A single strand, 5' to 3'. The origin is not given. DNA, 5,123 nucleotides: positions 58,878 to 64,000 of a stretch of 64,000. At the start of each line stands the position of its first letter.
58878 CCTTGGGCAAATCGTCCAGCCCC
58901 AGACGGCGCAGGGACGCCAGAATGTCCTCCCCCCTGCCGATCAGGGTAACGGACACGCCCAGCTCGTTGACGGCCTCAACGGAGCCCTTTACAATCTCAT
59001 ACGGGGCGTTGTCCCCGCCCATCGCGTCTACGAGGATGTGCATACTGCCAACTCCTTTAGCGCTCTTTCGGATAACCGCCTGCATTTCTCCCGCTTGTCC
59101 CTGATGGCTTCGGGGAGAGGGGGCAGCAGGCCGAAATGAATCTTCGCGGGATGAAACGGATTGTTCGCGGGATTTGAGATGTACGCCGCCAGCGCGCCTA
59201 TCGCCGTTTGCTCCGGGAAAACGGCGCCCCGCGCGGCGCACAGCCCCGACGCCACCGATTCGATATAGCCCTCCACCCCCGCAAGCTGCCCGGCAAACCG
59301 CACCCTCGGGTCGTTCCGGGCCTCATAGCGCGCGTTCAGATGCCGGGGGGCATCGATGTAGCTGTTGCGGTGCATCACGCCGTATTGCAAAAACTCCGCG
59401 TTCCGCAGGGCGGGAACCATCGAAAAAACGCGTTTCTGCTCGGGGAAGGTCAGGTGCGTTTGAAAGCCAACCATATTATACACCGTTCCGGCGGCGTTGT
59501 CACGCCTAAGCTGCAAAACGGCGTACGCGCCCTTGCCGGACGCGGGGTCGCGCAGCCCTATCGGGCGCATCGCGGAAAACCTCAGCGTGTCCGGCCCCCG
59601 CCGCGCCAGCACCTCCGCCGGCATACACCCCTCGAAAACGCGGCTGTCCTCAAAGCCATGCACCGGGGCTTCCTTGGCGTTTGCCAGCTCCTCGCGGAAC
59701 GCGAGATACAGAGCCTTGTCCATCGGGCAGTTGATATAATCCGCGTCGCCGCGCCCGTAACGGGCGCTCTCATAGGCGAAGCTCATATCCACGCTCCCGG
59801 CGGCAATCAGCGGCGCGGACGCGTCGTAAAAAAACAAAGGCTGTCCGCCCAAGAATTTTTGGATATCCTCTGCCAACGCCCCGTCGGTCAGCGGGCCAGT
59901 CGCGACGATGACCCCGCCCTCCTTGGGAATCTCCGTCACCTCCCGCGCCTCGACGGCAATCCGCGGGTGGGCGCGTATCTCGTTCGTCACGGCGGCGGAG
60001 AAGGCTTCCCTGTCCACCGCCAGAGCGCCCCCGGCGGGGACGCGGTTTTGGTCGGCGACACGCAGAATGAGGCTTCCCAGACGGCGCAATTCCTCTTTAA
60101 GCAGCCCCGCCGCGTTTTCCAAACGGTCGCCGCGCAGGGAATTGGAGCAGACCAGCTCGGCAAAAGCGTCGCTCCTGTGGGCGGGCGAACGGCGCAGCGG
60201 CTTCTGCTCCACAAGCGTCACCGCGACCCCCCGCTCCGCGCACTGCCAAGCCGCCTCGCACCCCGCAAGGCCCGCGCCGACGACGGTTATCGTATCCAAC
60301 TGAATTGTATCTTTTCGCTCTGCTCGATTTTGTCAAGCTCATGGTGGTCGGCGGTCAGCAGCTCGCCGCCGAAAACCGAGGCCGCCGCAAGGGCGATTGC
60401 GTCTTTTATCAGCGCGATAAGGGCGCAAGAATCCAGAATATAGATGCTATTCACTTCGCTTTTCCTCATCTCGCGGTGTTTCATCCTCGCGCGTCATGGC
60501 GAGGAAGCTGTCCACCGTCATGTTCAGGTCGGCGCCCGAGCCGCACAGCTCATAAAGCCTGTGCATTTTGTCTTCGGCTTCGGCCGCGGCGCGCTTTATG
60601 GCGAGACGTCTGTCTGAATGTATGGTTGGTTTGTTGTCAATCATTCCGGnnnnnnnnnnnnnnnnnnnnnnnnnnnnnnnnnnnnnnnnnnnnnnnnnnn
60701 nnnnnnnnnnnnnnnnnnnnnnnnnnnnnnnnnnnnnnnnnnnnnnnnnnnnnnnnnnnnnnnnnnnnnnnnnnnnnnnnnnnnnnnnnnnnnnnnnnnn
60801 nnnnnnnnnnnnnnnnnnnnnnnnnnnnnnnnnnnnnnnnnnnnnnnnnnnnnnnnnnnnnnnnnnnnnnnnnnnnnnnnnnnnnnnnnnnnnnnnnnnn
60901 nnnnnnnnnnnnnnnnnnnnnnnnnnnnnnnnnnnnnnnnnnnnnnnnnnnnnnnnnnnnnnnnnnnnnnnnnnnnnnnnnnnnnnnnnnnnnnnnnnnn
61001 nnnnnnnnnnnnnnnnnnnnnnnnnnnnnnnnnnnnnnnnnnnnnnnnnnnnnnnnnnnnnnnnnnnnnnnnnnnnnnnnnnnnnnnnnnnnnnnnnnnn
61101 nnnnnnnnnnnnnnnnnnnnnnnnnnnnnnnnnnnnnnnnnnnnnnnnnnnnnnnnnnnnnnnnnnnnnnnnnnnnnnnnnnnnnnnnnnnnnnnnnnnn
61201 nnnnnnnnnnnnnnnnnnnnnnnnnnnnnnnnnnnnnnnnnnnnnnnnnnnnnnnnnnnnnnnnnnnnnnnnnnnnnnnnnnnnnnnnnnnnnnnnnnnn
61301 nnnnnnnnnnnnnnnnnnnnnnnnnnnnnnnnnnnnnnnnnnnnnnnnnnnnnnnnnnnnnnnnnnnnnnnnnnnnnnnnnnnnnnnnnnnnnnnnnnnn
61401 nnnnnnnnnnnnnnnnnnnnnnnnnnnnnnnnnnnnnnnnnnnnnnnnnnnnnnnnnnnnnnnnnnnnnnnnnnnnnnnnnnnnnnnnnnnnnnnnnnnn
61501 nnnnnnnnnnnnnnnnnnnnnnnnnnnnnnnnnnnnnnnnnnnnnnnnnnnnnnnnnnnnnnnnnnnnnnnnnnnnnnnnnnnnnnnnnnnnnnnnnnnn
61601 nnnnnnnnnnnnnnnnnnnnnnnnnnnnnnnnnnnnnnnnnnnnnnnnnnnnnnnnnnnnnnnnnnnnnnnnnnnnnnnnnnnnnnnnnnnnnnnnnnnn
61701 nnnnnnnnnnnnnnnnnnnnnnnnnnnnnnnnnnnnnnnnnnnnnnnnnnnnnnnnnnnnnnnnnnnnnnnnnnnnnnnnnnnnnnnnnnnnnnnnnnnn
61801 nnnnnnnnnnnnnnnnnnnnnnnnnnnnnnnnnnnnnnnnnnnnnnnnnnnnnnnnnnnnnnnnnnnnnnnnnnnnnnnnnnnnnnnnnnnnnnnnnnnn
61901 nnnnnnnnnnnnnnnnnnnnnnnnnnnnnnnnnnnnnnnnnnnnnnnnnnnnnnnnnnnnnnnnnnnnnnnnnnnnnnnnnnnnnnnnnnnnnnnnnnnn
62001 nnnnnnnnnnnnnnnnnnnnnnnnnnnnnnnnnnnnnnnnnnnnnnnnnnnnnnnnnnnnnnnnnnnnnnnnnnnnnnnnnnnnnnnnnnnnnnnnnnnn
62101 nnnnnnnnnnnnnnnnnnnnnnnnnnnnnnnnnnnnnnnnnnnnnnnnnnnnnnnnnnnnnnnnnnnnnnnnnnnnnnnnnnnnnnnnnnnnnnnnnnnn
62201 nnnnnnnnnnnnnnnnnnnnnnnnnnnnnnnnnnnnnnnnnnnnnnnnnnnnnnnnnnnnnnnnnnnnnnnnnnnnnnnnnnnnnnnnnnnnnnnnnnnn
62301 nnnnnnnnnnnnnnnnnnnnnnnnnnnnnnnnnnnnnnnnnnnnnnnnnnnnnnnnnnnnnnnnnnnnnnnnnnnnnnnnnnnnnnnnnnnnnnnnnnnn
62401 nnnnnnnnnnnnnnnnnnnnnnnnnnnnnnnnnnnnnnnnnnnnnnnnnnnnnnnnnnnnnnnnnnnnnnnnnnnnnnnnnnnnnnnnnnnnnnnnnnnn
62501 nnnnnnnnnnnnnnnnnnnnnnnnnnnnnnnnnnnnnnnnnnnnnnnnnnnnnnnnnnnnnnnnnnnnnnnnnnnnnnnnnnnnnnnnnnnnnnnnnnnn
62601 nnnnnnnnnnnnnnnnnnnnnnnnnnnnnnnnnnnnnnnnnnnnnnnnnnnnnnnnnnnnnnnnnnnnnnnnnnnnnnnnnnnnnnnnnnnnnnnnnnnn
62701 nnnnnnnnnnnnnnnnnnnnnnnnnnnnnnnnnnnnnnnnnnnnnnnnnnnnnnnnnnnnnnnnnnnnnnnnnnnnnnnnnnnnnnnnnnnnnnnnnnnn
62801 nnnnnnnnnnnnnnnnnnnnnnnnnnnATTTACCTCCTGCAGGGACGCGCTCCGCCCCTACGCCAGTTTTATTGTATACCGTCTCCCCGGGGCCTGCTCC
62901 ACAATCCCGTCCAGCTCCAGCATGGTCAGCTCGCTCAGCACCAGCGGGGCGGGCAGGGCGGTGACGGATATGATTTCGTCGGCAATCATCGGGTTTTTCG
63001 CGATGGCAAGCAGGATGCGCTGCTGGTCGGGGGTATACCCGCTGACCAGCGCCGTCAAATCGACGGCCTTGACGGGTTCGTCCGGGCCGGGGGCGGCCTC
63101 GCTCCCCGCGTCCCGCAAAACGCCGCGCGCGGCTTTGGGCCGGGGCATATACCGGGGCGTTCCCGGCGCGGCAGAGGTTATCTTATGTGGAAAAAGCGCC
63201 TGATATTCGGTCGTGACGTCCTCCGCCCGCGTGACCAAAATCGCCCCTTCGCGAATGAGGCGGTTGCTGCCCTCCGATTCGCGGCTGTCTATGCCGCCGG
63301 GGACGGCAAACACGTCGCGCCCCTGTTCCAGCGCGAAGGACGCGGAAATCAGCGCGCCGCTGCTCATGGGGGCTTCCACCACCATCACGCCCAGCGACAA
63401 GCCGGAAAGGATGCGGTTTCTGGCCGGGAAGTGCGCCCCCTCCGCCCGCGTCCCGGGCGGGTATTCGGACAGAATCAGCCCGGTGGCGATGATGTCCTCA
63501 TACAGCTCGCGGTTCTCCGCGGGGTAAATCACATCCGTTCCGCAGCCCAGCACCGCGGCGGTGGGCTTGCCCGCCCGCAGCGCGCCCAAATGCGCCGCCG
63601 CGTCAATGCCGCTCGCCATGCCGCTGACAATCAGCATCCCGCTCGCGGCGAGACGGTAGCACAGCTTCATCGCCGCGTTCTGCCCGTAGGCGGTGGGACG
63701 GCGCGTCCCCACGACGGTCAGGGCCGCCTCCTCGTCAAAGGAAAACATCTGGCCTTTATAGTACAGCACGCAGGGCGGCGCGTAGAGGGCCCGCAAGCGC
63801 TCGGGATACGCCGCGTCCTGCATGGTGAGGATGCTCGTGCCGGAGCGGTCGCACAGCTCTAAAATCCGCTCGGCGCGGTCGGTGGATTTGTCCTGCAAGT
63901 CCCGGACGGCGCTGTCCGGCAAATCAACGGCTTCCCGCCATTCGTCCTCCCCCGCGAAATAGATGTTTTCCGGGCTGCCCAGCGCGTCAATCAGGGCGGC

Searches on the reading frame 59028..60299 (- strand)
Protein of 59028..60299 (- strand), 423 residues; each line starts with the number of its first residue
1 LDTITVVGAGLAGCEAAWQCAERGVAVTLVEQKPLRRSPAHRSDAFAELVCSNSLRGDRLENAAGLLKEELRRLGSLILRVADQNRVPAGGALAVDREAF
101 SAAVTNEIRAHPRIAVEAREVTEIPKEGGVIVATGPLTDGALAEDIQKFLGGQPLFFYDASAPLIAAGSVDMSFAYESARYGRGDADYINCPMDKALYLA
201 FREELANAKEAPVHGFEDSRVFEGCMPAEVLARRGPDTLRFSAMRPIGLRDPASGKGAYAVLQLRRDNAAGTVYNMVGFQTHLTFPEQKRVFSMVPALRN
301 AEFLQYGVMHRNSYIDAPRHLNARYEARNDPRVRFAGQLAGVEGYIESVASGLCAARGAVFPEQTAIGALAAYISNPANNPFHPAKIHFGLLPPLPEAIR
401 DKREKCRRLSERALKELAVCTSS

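Call 51: search_protein_families(library=pfam, proteins=[window:59028-60299:-], max_evalue=0.001)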
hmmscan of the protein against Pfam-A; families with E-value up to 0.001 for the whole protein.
window:59028-60299:- (423 aa): 7 families
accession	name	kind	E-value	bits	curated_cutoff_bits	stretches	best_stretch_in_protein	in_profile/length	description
PF01134.28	GIDA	-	9.9e-85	285.4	22.1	1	4-359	2-383/391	Glucose inhibited division protein A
PF00890.30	FAD_binding_2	-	6.7e-09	35.9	20.4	1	6-51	4-49/414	FAD binding domain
PF01266.30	DAO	-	4.4e-07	30.2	27.9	1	4-56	2-52/353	FAD dependent oxidoreductase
PF13450.12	NAD_binding_8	-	3.8e-06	27.5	21.9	1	6-33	1-28/68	NAD(P)-binding Rossmann-like domain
PF12831.13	FAD_oxidored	-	0.00012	22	27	1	4-34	2-32/416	FAD dependent oxidoreductase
PF07992.20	Pyr_redox_2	-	0.0002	21.3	26.1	1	3-34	144-175/291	Pyridine nucleotide-disulphide oxidoreductase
PF00070.33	Pyr_redox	-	0.00067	20.6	22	0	4-34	2-32/82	Pyridine nucleotide-disulphide oxidoreductase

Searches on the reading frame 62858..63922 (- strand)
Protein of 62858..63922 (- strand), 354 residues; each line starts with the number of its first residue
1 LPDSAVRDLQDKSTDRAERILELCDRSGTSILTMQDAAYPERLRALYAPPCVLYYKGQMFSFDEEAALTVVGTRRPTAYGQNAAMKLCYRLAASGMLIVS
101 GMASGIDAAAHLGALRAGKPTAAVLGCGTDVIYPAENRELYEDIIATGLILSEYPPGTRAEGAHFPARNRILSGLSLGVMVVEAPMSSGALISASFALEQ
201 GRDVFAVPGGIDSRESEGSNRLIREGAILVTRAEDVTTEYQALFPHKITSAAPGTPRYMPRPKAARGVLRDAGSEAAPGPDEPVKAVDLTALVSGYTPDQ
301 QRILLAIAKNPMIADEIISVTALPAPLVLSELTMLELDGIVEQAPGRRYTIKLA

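Call 51: search_protein_families(library=pfam, proteins=[window:62858-63922:-], max_evalue=0.001)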
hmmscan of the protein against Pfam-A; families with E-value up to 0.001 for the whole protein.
window:62858-63922:- (354 aa): 2 families
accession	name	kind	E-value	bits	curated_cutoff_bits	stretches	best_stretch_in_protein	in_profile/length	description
PF02481.21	DNA_processg_A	-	3.8e-76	255.4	29.6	1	24-231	2-211/212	DNA recombination-mediator protein A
PF17782.7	DprA_WH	-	4.8e-12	46.2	22.9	1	297-346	11-60/61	DprA winged helix domain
